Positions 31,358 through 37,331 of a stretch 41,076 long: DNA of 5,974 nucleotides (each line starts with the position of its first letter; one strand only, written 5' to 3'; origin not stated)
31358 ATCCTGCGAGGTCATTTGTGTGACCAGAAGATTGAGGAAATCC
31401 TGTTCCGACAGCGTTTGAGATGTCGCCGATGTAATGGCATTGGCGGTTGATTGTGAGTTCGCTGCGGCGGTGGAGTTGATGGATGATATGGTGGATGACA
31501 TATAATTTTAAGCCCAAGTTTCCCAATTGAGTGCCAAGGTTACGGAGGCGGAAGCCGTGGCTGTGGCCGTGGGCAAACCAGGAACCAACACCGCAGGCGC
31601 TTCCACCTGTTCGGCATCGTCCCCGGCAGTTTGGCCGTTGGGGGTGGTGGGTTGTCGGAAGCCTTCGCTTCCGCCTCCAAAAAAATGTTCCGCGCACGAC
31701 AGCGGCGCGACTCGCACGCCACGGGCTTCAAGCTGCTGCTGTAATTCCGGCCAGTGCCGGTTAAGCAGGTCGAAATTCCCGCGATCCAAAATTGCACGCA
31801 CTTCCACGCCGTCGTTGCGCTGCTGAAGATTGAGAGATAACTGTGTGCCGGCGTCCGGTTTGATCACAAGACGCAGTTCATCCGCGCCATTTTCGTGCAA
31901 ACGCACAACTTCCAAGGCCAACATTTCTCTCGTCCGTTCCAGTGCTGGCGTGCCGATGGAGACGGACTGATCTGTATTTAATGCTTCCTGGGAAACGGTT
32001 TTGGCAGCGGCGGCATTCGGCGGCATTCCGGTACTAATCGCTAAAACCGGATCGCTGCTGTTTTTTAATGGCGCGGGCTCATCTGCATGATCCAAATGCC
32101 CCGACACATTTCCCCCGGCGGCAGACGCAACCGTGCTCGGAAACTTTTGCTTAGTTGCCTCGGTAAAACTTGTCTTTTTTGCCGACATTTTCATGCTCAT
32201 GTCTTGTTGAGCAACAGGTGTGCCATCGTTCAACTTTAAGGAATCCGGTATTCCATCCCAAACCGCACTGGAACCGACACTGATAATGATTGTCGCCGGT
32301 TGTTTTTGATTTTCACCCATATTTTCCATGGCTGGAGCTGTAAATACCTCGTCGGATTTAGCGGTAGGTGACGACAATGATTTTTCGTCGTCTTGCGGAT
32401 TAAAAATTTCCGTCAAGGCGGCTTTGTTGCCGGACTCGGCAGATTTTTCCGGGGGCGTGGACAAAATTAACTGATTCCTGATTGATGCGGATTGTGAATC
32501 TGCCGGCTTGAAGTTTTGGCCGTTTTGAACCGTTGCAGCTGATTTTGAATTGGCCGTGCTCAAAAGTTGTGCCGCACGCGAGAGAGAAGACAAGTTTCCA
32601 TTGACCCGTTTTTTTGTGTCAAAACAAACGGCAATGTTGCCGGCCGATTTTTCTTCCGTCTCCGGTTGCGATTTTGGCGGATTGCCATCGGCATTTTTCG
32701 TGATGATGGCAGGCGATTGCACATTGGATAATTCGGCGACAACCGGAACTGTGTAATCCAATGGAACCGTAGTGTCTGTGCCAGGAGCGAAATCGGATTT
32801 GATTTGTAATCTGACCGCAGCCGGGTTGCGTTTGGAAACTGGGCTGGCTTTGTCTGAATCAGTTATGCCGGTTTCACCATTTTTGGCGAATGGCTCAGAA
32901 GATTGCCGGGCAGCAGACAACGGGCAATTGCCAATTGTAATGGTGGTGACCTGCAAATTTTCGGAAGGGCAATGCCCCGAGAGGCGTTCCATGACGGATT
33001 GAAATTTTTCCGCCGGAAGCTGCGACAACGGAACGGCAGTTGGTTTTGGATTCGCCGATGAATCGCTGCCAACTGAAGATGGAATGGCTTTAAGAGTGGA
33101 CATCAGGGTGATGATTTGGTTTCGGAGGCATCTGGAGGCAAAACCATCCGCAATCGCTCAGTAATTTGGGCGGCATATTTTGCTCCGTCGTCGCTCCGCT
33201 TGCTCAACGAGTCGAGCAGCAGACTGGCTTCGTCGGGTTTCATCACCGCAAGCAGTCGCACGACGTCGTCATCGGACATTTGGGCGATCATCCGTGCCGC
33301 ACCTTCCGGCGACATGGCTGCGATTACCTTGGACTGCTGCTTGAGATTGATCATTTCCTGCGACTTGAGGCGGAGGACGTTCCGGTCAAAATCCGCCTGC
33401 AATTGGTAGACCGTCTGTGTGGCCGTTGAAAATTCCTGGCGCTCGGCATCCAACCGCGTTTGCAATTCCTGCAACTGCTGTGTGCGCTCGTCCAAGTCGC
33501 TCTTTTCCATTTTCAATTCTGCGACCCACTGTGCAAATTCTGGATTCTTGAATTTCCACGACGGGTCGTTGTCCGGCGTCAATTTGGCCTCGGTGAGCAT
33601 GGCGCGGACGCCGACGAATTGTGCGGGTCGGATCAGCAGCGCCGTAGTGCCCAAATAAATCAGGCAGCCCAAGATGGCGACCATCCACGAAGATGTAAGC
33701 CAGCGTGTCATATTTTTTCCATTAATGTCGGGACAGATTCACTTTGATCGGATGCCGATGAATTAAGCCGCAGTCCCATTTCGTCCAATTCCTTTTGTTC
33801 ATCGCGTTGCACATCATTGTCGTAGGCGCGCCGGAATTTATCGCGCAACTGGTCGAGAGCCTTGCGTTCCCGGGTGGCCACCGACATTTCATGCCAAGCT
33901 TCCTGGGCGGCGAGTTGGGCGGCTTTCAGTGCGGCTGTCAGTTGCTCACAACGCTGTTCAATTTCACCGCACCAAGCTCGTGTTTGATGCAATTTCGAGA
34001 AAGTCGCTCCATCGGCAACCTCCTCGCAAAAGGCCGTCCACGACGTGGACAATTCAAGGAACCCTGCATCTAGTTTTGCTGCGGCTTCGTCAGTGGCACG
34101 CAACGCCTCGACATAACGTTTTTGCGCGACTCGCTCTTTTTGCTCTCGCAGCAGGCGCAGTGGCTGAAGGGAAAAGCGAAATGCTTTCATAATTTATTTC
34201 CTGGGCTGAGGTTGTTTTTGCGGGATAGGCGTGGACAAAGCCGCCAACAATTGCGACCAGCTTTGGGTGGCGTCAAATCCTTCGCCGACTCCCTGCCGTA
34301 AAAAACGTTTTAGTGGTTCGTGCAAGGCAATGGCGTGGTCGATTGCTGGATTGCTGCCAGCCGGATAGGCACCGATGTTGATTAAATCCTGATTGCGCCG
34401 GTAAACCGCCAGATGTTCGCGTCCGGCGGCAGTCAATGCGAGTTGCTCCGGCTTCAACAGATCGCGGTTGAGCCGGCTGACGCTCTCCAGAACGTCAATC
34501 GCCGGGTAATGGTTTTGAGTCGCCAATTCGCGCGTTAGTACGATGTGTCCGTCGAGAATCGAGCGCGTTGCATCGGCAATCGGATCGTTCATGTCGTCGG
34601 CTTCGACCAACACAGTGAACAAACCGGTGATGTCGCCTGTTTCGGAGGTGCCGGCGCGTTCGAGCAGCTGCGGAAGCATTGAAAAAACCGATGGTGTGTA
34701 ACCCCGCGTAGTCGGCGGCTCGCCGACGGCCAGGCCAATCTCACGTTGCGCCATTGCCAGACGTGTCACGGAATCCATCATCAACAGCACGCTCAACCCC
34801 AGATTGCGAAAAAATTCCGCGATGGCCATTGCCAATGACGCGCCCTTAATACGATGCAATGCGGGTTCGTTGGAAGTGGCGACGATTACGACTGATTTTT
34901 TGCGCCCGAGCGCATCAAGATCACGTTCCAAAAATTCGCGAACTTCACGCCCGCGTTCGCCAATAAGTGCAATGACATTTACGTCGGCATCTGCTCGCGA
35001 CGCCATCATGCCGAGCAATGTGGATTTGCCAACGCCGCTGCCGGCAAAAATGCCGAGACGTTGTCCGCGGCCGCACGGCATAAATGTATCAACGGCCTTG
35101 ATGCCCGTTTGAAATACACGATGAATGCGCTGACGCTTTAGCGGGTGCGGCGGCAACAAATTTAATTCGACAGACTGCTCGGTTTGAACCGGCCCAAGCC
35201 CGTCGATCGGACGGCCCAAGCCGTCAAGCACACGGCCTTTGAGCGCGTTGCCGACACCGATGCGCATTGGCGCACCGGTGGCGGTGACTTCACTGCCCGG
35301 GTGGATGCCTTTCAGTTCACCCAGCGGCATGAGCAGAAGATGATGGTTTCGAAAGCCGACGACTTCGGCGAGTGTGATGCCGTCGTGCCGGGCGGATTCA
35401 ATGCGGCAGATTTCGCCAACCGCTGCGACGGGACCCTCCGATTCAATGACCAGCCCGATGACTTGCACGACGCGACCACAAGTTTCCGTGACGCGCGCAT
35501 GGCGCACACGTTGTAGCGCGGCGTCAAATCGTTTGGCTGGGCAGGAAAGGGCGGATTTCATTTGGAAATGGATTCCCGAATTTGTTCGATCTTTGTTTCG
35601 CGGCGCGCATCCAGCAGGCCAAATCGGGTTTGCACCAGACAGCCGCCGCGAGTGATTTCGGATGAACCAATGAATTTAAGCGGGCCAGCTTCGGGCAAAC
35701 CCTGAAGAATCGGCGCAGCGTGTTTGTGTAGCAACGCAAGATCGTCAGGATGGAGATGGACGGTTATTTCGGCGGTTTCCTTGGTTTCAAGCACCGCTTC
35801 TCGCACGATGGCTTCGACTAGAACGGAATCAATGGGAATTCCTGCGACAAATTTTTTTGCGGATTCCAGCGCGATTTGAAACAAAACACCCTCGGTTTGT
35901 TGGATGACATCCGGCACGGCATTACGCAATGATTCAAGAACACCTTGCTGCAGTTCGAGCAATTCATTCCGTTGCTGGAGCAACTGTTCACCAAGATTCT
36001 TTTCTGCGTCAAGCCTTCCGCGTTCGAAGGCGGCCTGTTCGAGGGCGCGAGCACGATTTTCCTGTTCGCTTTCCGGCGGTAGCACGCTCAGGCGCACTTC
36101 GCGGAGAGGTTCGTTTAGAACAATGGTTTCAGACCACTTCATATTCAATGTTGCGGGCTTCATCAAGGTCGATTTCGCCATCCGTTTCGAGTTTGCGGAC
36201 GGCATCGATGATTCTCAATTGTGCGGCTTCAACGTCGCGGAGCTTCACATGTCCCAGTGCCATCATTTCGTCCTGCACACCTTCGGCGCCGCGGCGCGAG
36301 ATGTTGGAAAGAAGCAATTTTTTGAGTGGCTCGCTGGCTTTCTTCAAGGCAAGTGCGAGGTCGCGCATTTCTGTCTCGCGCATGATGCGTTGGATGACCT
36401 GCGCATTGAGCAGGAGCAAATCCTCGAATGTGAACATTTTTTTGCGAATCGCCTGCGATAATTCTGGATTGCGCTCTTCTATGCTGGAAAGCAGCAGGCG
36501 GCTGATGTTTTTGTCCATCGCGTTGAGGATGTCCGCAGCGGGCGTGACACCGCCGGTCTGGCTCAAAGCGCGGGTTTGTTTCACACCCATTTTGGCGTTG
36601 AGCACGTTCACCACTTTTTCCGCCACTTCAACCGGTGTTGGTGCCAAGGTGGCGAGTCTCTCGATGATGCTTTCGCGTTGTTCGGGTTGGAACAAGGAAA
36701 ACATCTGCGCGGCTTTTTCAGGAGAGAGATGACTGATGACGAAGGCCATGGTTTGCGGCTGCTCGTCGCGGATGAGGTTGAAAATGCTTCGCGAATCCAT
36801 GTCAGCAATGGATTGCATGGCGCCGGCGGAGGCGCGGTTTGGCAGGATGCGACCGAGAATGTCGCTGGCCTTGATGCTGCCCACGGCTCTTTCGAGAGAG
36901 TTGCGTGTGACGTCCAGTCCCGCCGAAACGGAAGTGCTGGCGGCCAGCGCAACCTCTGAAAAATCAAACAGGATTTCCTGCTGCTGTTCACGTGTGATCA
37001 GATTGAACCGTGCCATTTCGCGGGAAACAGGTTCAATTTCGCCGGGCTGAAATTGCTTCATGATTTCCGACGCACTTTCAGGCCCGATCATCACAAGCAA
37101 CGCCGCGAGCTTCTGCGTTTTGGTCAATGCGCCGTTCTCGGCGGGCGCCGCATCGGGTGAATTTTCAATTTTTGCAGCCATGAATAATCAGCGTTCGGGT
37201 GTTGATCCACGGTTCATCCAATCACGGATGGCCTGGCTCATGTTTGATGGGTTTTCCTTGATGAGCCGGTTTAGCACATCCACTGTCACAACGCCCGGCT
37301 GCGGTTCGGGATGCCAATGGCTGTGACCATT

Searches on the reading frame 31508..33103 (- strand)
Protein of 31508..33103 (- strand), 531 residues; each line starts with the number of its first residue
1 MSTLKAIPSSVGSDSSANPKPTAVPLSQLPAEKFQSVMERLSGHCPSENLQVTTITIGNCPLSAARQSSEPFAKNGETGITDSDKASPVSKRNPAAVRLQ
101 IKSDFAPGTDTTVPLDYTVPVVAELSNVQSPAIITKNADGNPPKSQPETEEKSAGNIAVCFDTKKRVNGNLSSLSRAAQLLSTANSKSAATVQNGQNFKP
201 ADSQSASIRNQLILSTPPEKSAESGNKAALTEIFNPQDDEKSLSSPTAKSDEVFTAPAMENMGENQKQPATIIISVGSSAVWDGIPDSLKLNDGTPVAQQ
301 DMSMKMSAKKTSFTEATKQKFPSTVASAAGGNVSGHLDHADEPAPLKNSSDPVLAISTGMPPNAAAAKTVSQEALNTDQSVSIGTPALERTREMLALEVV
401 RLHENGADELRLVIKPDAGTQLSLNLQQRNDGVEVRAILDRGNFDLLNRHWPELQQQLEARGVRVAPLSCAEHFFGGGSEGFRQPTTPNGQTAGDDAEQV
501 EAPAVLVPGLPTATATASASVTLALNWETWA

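Call 12: search_protein_families(library=pfam, proteins=[window:31508-33103:-], max_evalue=0.001)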
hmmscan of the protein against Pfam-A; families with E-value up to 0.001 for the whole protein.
window:31508-33103:- (531 aa): 1 family
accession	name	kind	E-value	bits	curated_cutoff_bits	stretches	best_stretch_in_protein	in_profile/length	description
PF02120.21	Flg_hook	-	0.00016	21.9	29.8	1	404-471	9-77/85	Flagellar hook-length control protein FliK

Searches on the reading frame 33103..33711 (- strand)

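Call 12: search_protein_families(library=pfam, proteins=[window:33103-33711:-], max_evalue=0.001)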
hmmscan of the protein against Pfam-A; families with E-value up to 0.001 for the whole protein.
window:33103-33711:- (202 aa): 1 family
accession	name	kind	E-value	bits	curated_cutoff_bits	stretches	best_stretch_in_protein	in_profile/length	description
PF03448.22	MgtE_N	-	2.3e-07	31.7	25.9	1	123-173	39-89/102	MgtE intracellular N domain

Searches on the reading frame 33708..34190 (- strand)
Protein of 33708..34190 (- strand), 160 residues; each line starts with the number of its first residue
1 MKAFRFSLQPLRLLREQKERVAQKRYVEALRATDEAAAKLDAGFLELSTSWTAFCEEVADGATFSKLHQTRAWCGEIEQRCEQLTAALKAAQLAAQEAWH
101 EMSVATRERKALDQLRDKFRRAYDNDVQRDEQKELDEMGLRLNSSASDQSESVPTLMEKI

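Call 13: search_protein_families(library=pfam, proteins=[window:33708-34190:-], max_evalue=0.001)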
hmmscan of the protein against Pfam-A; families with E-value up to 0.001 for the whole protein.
window:33708-34190:- (160 aa): 2 families
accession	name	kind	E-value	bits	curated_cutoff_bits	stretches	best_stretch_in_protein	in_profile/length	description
PF02050.21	FliJ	-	5.8e-08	33.5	28.4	1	27-141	8-121/123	Flagellar FliJ protein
PF16789.10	YscO-like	-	0.00089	19.7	27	0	35-140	40-152/161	YscO-like protein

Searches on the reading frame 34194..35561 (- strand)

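Call 13: search_protein_families(library=pfam, proteins=[window:34194-35561:-], max_evalue=0.001)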
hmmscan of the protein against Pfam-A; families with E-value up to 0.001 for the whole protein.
window:34194-35561:- (455 aa): 3 families
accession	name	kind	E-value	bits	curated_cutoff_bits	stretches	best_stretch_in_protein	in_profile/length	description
PF00006.31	ATP-synt_ab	-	1e-86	290.5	29.5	1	153-362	1-213/213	ATP synthase alpha/beta family, nucleotide-binding domain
PF18269.6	T3SS_ATPase_C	-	1e-22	80.2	22.7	1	370-439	2-71/72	T3SS EscN ATPase C-terminal domain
PF02874.29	ATP-synt_ab_N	-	1.9e-10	41.6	20.9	1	31-96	1-69/69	ATP synthase alpha/beta family, beta-barrel domain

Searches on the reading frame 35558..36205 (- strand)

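Call 13: search_protein_families(library=pfam, proteins=[window:35558-36205:-], max_evalue=0.001)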
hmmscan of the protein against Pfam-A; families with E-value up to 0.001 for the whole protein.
window:35558-36205:- (215 aa): 1 family
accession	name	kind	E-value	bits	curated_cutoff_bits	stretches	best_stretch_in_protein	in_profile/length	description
PF02108.21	FliH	-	2.2e-14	53.9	24.1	1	88-209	9-128/128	Flagellar assembly protein FliH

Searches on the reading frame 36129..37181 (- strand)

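Call 13: search_protein_families(library=pfam, proteins=[window:36129-37181:-], max_evalue=0.001)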
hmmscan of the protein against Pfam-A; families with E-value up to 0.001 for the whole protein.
window:36129-37181:- (350 aa): 4 families
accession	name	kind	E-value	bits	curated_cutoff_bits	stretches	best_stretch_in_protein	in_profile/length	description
PF01706.21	FliG_C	-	4.3e-37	127.1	23.3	1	233-339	2-108/108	FliG C-terminal domain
PF14842.11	FliG_N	-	6.2e-29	101.1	25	2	19-117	2-100/104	FliG N-terminal domain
PF14841.11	FliG_M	-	2.8e-22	79.2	25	1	131-199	2-70/76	FliG middle domain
PF03448.22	MgtE_N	-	5.6e-05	24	25.9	0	130-176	3-49/102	MgtE intracellular N domain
